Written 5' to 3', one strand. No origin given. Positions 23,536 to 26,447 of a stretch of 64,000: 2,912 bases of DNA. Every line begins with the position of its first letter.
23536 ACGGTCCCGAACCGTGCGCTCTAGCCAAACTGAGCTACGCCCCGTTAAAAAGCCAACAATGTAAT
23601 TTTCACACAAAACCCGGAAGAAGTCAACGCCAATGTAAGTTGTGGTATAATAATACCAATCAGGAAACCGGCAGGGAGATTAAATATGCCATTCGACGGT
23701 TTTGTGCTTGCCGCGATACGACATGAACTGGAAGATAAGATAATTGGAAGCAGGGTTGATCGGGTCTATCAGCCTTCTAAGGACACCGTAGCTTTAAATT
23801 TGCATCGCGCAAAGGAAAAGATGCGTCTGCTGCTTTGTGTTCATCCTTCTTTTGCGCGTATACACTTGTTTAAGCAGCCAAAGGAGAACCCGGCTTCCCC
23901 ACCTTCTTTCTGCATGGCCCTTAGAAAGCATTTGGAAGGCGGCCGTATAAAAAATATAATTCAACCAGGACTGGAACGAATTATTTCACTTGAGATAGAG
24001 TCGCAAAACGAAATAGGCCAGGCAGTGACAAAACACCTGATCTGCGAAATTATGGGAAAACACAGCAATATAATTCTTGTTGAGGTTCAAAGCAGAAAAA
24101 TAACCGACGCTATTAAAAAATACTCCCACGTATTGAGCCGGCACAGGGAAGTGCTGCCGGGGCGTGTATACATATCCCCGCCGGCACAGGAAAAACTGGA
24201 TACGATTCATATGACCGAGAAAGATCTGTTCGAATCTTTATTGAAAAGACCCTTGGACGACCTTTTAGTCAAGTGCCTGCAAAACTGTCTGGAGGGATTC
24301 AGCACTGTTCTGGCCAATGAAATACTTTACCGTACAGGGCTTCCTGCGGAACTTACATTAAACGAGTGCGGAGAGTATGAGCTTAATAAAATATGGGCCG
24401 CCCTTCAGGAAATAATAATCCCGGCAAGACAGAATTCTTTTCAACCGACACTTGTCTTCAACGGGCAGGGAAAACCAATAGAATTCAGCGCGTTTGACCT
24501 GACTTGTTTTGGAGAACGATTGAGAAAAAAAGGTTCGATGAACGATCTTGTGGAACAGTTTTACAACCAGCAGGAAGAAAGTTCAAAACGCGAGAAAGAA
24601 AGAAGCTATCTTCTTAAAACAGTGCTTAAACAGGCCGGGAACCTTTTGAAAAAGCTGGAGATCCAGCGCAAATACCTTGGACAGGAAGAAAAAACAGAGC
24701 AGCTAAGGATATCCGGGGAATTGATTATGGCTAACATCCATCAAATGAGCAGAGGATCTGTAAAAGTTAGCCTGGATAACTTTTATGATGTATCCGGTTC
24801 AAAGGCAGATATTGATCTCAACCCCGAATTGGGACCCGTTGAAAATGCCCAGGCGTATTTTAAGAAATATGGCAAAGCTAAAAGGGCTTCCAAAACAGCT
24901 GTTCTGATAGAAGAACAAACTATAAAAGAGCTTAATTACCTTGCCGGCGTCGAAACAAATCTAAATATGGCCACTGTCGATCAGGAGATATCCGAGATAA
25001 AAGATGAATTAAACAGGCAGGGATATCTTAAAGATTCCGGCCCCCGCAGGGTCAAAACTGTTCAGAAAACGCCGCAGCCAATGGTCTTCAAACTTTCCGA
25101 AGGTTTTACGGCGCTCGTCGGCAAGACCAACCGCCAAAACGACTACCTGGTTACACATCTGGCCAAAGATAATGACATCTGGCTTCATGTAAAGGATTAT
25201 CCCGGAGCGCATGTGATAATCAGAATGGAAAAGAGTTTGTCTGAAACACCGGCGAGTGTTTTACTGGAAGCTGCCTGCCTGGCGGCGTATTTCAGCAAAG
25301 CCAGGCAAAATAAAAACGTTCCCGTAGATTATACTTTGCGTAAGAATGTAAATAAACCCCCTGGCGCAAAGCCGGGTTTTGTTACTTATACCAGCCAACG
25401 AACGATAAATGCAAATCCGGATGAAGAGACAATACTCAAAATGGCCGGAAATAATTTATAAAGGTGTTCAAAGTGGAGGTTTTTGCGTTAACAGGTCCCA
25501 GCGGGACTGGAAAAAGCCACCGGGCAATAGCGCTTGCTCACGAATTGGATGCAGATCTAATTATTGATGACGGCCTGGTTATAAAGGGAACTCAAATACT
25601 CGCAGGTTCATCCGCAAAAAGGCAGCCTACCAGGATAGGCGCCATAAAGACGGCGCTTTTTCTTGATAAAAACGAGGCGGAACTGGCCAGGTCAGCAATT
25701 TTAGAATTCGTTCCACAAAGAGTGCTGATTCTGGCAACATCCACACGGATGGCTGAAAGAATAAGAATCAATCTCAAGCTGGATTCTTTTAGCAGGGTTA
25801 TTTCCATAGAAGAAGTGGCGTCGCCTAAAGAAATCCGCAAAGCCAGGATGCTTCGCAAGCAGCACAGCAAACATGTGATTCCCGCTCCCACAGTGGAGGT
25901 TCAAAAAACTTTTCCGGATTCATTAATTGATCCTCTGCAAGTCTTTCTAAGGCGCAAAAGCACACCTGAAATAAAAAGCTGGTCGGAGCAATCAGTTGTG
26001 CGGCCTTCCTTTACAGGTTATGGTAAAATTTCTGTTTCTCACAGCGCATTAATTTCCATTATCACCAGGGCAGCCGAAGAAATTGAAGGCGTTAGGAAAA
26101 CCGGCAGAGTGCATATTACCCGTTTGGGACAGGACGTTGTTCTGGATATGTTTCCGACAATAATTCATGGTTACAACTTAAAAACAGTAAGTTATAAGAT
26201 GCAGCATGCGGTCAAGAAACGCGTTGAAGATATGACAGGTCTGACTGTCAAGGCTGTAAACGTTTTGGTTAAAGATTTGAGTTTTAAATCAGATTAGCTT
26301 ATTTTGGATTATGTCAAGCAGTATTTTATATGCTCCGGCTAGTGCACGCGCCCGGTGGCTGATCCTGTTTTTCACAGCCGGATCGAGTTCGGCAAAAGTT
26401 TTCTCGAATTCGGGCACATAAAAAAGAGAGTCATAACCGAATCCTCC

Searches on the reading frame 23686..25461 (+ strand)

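Call 88: search_protein_families(library=pfam, proteins=[window:23686-25461:+], max_evalue=0.001)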
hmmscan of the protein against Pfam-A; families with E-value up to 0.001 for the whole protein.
window:23686-25461:+ (591 aa): 3 families
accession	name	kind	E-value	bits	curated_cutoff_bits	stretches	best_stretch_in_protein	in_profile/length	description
PF05833.16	NFACT_N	-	1.6e-139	466.1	31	1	4-457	1-452/456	NFACT N-terminal and middle domains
PF05670.18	NFACT-R_1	-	9.2e-15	55.6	29.8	1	466-560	3-98/112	NFACT protein RNA binding domain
PF18297.6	NFACT-R_2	-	7.7e-08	32.9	26.9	1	468-555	4-85/104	NFACT protein RNA binding domain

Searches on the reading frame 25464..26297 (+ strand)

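Call 88: search_protein_families(library=pfam, proteins=[window:25464-26297:+], max_evalue=0.001)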
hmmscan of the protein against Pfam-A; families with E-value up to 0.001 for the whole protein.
window:25464-26297:+ (277 aa): 1 family
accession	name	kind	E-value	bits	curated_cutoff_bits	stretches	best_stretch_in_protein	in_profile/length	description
PF03780.18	Asp23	-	1.2e-11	45.5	28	1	215-272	49-107/108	Asp23 family, cell envelope-related function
